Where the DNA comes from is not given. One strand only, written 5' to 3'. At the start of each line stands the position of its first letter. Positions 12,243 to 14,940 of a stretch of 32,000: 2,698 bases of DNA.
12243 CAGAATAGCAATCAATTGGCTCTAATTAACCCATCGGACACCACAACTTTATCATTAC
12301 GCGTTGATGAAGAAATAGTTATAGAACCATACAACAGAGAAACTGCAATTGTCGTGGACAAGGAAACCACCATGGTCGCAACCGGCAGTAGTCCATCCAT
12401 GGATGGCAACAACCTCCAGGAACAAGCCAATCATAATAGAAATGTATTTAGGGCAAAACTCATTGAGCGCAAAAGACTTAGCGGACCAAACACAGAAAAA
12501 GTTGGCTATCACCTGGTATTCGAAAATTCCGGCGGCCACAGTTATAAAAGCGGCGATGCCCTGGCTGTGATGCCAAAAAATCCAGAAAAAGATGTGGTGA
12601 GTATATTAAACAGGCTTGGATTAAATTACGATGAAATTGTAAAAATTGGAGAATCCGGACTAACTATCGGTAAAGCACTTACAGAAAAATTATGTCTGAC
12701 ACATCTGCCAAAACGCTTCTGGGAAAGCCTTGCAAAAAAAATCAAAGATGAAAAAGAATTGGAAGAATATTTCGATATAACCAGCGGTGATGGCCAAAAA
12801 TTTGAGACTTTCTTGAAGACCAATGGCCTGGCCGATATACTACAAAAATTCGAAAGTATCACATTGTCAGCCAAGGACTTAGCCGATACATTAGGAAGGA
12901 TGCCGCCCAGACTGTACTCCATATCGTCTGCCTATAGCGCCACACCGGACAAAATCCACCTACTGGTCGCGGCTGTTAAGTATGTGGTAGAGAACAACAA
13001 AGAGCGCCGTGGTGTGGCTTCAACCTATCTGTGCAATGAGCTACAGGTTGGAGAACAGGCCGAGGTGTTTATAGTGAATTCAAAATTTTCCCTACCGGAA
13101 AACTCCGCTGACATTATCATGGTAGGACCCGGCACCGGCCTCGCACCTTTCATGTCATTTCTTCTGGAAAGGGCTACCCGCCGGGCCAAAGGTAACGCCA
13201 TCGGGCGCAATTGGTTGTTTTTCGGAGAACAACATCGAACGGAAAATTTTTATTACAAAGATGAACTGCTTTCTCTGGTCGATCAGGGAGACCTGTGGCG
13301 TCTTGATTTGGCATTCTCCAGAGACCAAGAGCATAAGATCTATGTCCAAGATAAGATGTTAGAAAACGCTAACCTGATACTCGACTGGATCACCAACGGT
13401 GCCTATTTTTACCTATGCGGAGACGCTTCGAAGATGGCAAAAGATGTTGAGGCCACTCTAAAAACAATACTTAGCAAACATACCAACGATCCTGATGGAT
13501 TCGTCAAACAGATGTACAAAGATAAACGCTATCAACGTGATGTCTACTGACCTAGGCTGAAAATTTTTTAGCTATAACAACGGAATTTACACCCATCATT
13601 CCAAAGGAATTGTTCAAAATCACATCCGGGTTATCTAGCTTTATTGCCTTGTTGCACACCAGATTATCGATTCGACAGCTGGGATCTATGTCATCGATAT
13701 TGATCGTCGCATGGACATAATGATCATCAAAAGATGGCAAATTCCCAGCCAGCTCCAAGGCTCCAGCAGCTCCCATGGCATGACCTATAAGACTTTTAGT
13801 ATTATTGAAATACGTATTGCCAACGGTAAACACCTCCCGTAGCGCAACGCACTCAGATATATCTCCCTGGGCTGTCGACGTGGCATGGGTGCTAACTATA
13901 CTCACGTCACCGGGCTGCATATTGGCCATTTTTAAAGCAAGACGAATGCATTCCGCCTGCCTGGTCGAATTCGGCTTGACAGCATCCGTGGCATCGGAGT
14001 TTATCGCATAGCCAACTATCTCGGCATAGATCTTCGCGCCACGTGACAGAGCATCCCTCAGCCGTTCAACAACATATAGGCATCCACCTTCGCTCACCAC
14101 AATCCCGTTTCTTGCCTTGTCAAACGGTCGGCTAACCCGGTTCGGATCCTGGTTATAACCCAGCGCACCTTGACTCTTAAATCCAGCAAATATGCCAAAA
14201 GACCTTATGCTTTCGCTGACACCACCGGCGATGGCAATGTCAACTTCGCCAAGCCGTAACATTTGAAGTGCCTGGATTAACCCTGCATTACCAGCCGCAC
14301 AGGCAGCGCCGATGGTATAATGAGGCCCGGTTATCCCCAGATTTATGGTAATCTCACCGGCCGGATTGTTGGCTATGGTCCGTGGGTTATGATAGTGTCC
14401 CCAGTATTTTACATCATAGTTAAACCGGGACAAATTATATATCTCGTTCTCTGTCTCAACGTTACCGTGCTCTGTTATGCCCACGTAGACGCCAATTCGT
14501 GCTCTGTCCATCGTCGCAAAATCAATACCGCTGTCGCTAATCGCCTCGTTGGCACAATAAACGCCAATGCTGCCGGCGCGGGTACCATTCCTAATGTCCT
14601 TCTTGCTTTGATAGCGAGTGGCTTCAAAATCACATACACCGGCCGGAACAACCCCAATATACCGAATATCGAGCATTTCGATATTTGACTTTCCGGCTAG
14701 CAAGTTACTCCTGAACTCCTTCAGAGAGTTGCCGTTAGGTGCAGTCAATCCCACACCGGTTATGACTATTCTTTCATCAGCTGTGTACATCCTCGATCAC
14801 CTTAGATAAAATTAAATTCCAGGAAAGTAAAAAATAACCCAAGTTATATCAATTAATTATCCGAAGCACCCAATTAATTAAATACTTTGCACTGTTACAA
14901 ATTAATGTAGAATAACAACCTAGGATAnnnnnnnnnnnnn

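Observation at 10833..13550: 905-aa fusion of an unrecognised N-terminal region to a CysJ-type FAD/NADPH module lacking the FMN domain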

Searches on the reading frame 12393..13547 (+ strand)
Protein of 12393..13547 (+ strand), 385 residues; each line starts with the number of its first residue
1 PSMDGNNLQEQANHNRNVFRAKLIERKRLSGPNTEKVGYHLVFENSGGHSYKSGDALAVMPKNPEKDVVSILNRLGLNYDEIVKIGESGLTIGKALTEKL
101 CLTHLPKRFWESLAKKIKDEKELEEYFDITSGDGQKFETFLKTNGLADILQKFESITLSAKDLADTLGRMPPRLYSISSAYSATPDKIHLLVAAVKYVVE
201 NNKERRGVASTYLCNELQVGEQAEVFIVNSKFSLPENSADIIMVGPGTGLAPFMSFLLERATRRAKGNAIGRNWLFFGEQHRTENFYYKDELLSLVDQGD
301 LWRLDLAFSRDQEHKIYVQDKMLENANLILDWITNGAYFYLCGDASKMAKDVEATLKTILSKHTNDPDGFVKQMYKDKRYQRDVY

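Call 32: search_solved_structures(query=window:12393-13547:+, max_evalue=1e-10, show_alignments=1)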
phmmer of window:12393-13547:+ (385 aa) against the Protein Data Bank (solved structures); distinct sequences matched with E-value up to 1e-10: 105 (the best 60 are shown).
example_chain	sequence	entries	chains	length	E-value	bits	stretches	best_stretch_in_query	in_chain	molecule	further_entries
1ddg_A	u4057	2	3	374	7.7e-63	215.9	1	21-385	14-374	SULFITE REDUCTASE (NADPH) FLAVOPROTEIN ALPHA-COMPONENT | SULFITE REDUCTASE [NADPH] FLAVOPROTEIN ALPHA-COMPONENT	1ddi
6efv_A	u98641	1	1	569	2.7e-62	214.1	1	21-385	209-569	Sulfite reductase [NADPH] flavoprotein alpha-component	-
9c91_A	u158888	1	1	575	1.3e-60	208.6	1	21-385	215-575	Sulfite reductase [NADPH] flavoprotein alpha-component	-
5gxu_A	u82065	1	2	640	1.3e-47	165.8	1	17-385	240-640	NADPH--cytochrome P450 reductase 2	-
3ojw_A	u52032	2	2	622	5.4e-47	163.8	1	16-384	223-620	NADPH-cytochrome P450 reductase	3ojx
1amo_A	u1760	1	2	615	2.1e-46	161.8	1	16-384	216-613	NADPH-CYTOCHROME P450 REDUCTASE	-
3wkt_A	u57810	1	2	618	2.1e-46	161.8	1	16-384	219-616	NADPH-cytochrome P450 reductase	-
3es9_A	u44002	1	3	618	2.1e-46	161.8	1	16-384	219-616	NADPH--cytochrome P450 reductase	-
4y9u_A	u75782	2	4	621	2.2e-46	161.8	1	16-384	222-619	NADPH--cytochrome P450 reductase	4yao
4y9r_A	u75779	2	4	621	2.2e-46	161.8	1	16-384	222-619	NADPH--cytochrome P450 reductase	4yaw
4y7c_A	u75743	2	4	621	2.2e-46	161.8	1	16-384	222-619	NADPH--cytochrome P450 reductase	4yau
4yaf_A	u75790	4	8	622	2.2e-46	161.8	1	16-384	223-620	NADPH--cytochrome P450 reductase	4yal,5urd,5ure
9ef0_A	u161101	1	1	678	2.8e-46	161.4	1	16-384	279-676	NADPH--cytochrome P450 reductase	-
7sux_A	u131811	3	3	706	3.2e-46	161.2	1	23-385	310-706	NADPH--cytochrome P450 reductase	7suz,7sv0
1j9z_A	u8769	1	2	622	3.6e-46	161.1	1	16-384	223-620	NADPH-Cytochrome P450 reductase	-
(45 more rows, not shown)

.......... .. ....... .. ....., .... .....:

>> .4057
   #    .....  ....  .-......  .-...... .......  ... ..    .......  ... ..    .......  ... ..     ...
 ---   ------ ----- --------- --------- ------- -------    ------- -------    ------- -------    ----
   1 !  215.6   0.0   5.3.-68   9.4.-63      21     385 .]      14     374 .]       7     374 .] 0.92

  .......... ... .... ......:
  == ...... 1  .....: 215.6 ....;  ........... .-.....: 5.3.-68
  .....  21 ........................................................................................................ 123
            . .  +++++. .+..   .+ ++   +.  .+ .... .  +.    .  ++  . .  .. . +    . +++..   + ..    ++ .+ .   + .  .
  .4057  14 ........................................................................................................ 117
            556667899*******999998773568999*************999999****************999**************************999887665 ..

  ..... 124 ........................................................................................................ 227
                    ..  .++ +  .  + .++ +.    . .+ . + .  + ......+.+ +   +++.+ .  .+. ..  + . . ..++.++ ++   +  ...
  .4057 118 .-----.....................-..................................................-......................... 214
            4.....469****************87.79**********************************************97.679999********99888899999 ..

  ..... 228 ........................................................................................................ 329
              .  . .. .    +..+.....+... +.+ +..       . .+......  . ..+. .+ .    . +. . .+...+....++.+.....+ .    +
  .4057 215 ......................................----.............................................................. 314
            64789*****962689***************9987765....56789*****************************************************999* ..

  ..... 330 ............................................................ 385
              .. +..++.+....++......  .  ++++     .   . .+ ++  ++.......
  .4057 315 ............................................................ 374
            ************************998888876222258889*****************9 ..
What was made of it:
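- On Diflavin reductases (CysJ, CPR, MSR, NOS reductase): The alignment to 1ddg agrees (call 32).
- Checked: The last 365 residues align end to end with E. coli SiR-FP43 (PDB 1ddg, E=7.7e-63), including RLYSISS, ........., FSRDQ, LCGDA and the terminal RYQRDVY (call 32).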

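Call 41: find_homologous_proteins(query=window:12393-13547:+, max_evalue=1e-20)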
Query window:12393-13547:+ (385 aa): 7167 proteins with E <= 1e-20 among 8000 candidates; the best 120 are listed.
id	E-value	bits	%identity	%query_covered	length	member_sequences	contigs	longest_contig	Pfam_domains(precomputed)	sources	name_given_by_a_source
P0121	5.6e-94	333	45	96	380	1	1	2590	PF00175.27,PF00667.27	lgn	-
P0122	2.4e-93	331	45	96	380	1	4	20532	PF00175.27,PF00667.27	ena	-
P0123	8.6e-91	323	45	96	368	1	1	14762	PF00175.27,PF00667.27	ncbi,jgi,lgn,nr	ncbi:MAG: hypothetical protein LBB11_03560 [Puniceicoccales bacterium]|jgi:sulfite reductase (NADPH)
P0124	7.6e-90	320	46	94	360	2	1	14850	PF00175.27,PF00667.27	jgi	jgi:sulfite reductase (NADPH) flavoprotein alpha-component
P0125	1.1e-89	319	44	96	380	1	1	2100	PF00175.27,PF00667.27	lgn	-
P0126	1.9e-89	318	44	96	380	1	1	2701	PF00175.27,PF00667.27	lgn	-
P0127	3.8e-88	314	43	96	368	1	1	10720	PF00175.27,PF00667.27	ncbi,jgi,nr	ncbi:MAG: hypothetical protein LBN94_00110 [Puniceicoccales bacterium]|jgi:sulfite reductase (NADPH)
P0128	3.2e-87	311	43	95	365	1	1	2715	PF00175.27,PF00667.27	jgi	jgi:sulfite reductase (NADPH) flavoprotein alpha-component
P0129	7.0e-87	310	46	95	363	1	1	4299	PF00175.27,PF00667.27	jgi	jgi:sulfite reductase (NADPH) flavoprotein alpha-component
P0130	1.6e-86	309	44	95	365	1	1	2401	PF00175.27,PF00667.27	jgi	jgi:sulfite reductase (NADPH) flavoprotein alpha-component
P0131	2.9e-86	308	46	95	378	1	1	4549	PF00175.27,PF00667.27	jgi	jgi:sulfite reductase (NADPH) flavoprotein alpha-component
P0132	1.1e-85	306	45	95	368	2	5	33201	PF00175.27,PF00667.27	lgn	-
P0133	3.2e-85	304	45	95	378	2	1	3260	PF00175.27,PF00667.27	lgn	-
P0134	3.3e-85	304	45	96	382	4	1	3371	PF00175.27,PF00667.27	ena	-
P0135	3.5e-85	304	44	96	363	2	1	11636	PF00175.27,PF00667.27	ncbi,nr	ncbi:MAG: hypothetical protein LBI77_01000 [Puniceicoccales bacterium]|nr:hypothetical protein [Puni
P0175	6.6e-81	290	43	96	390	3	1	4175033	PF00175.27,PF00667.27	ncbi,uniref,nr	ncbi:sulfite reductase subunit alpha [Ereboglobus luteus]|uniref:assimilatory sulfite reductase (NAD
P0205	1.2e-79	286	44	95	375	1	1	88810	PF00175.27,PF00667.27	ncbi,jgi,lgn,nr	ncbi:MAG: hypothetical protein LBJ94_02860 [Puniceicoccales bacterium]|jgi:sulfite reductase (NADPH)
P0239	1.4e-78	283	43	98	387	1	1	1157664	PF00175.27,PF00667.27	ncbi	ncbi:MAG: sulfite reductase subunit alpha [Opitutaceae bacterium]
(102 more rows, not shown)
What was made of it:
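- On Opitutia standalone FMN-less FAD/NADPH reductase: Identity is 40-46% over 95-99% of the query, and the nearest hits that carry a name are Opitutia (call 41).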

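Call 42: find_encoding_contigs(protein=P0175, flank=7000, max_places=1)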
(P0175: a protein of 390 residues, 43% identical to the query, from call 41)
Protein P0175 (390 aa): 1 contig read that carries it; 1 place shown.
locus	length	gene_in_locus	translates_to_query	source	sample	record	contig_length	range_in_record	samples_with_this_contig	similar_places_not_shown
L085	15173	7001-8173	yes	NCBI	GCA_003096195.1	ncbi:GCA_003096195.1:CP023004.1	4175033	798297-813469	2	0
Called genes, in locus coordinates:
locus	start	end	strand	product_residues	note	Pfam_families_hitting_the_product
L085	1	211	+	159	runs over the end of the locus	PF00436:SSB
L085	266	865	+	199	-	PF01281:Ribosomal_L9_N, PF03948:Ribosomal_L9_C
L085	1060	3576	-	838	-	PF12796:Ank_2 (weak), PF00023:Ank (faint), PF13606:Ank_3 (faint), PF12796:Ank_2, PF13857:Ank_5 (weak), PF13637:Ank_4 (weak), PF03544:TonB_C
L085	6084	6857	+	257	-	PF08032:SpoU_sub_bind, PF00588:SpoU_methylase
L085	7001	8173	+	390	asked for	PF00667:FAD_binding_1, PF00175:NAD_binding_1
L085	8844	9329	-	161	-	PF01451:LMWPc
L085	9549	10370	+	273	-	PF05170:AsmA, PF05359:DUF748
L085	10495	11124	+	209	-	PF01025:GrpE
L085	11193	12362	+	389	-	PF00226:DnaJ, PF01556:DnaJ_C, PF00684:DnaJ_CXXCXGXG, PF27439:DnaJ_C_2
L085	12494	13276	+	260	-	PF01346:FKBP_N, PF00254:FKBP_C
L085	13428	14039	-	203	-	PF05635:23S_rRNA_IVP (faint)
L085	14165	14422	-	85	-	-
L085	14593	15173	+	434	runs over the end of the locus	PF00278:Orn_DAP_Arg_deC, PF01168:Ala_racemase_N (weak), PF02784:Orn_Arg_deC_N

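Call 43: find_encoding_contigs(protein=P0239, flank=7000, max_places=1)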
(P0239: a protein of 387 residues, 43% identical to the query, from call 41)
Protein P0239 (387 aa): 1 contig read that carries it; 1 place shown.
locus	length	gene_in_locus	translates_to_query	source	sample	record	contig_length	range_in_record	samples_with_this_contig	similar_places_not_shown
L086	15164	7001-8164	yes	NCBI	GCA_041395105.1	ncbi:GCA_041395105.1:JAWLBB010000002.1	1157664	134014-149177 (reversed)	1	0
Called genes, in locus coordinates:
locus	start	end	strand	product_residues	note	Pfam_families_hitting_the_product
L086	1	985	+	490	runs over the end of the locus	PF00115:COX1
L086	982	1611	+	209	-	PF02433:FixO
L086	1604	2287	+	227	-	PF00034:Cytochrom_C, PF13442:Cytochrome_CBB3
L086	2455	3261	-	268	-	PF01408:GFO_IDH_MocA (weak), PF03807:F420_oxidored, PF14748:P5CR_dimer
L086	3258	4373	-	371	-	PF00072:Response_reg, PF00512:HisKA (weak), PF02518:HATPase_c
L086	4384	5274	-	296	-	PF00763:THF_DHG_CYH, PF02882:THF_DHG_CYH_C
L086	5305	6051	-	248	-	PF08239:SH3_3 (faint)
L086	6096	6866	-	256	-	PF01479:S4, PF00849:PseudoU_synth_2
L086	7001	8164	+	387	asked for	PF00667:FAD_binding_1, PF00175:NAD_binding_1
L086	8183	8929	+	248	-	PF00106:adh_short, PF08659:KR, PF13561:adh_short_C2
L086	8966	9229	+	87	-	PF00550:PP-binding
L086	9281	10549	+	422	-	PF00109:ketoacyl-synt, PF02801:Ketoacyl-synt_C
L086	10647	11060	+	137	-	PF00334:NDK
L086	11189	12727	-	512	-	PF13541:ChlI, PF00493:MCM (faint), PF01078:Mg_chelatase, PF07728:AAA_5, PF13335:Mg_chelatase_C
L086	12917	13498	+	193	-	PF01121:CoaE, PF13238:AAA_18 (weak)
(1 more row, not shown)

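Call 44: find_encoding_contigs(protein=P0205, flank=7000, max_places=1)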
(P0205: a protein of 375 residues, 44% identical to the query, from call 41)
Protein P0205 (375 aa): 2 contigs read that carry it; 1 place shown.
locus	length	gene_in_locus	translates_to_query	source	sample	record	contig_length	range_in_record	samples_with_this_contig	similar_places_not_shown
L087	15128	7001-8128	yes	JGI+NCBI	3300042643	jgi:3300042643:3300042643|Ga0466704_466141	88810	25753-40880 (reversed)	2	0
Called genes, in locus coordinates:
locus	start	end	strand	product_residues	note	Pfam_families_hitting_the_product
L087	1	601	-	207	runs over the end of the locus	PF01330:RuvA_N, PF00633:HHH (faint), PF14520:HHH_5, PF07499:RuvA_C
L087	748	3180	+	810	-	PF00343:Phosphorylase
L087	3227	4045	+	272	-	PF13191:AAA_16 (faint), PF13173:AAA_14 (faint), PF13245:AAA_19 (faint), PF13401:AAA_22, PF00004:AAA (weak)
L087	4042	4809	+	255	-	-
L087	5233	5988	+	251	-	PF13413:HTH_25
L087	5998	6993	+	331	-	PF01210:NAD_Gly3P_dh_N, PF07479:NAD_Gly3P_dh_C, PF20618:GPD_NAD_C_bact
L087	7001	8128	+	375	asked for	PF00667:FAD_binding_1, PF00175:NAD_binding_1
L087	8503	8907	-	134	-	PF00334:NDK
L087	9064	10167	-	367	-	PF01926:MMR_HSR1, PF02421:FeoB_N (weak), PF06071:YchF-GTPase_C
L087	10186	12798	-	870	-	PF01411:tRNA-synt_2c, PF07973:tRNA_SAD, PF02272:DHHA1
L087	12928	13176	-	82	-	-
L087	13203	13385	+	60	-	-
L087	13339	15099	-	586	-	PF03279:Lip_A_acyltrans, PF01075:Glyco_transf_9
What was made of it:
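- Closest known: Standalone FMN-less 'sulfite reductase subunit alpha' proteins of Opitutia. Different: They are 360-390 aa single-module proteins in unrelated gene contexts (calls 42-44).
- The reductase sits in unrelated contexts elsewhere: gpsA, fabG-acpP-fabF, ndk, SpoU (calls 42-44). The reductase has other, unrelated neighbours elsewhere (calls 42-44).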

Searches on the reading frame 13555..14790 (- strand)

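Call 33: search_protein_families(library=pfam, proteins=[window:13555-14790:-], max_evalue=0.001)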
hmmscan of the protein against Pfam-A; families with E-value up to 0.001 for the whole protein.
window:13555-14790:- (412 aa): 3 families
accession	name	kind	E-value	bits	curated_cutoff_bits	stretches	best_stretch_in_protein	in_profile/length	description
PF00109.32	ketoacyl-synt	-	6.5e-37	127.9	20.8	1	6-247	2-252/252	Beta-ketoacyl synthase, N-terminal domain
PF02801.28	Ketoacyl-synt_C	-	7.7e-27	94.1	20.8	1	255-365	1-118/119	Beta-ketoacyl synthase, C-terminal domain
PF00108.29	Thiolase_N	-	1.4e-05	25.1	26.4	1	141-191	60-112/260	Thiolase, N-terminal domain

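Call 70: search_protein_families(library=ncbifam, proteins=[window:13555-14790:-], max_evalue=0.001)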
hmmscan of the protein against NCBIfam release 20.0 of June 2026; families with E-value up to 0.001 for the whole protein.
window:13555-14790:- (412 aa): 22 families
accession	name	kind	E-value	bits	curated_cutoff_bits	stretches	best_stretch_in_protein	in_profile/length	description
TIGR03150.1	fabF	equivalog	1.2e-88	297.6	493.75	1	7-407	2-406/407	beta-ketoacyl-ACP synthase II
NF005589.0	PRK07314.1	subfamily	7.2e-86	288.5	387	1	5-410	3-412/413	beta-ketoacyl-ACP synthase II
NF004970.0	PRK06333.1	subfamily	2.1e-79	267.3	525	1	5-411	3-423/424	beta-ketoacyl-ACP synthase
NF005490.0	PRK07103.1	equivalog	1.1e-65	222.4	445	1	6-409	4-412/414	polyketide beta-ketoacyl:acyl carrier protein synthase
NF006274.0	PRK08439.1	equivalog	4.6e-65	220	621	1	6-409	2-405/406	beta-ketoacyl-ACP synthase II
NF005935.0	PRK07967.1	equivalog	9.7e-65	219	630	1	7-411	3-405/406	beta-ketoacyl-ACP synthase I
NF006587.0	PRK09116.1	equivalog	5.6e-63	213.1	470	1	6-410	2-407/408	beta-ketoacyl-ACP synthase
NF006434.0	PRK08722.1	equivalog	2.9e-62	210.9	759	1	6-410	4-414/414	beta-ketoacyl-ACP synthase II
NF005916.1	PRK07910.1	equivalog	1.5e-54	185.6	560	1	7-406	13-414/418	KasA/KasB family beta-ketoacyl-ACP synthase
NF006618.0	PRK09185.1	subfamily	2.6e-45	155.1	407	1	7-406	4-389/394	beta-ketoacyl-ACP synthase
NF004618.0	PRK05952.1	equivalog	4.4e-42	144.4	455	1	7-408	3-381/384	beta-ketoacyl-ACP synthase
NF005076.0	PRK06501.1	equivalog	1.3e-39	136.3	629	1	8-406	13-419/425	beta-ketoacyl-ACP synthase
NF045894.1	PKS_plus_SDR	equivalog_domain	2.7e-38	131.3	1740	1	80-365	98-376/1515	type I polyketide synthase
NF058662.1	cispenta_AmcF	equivalog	4.6e-37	127.9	325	1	8-372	2-334/369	cispentacin biosynthesis acyltransferase subunit AmcF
NF041183.1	Pks2_ls1_myc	equivalog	7.8e-29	99.3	2400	1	80-357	98-364/2086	sulfolipid-1 biosynthesis phthioceranic/hydroxyphthioceranic acid synthase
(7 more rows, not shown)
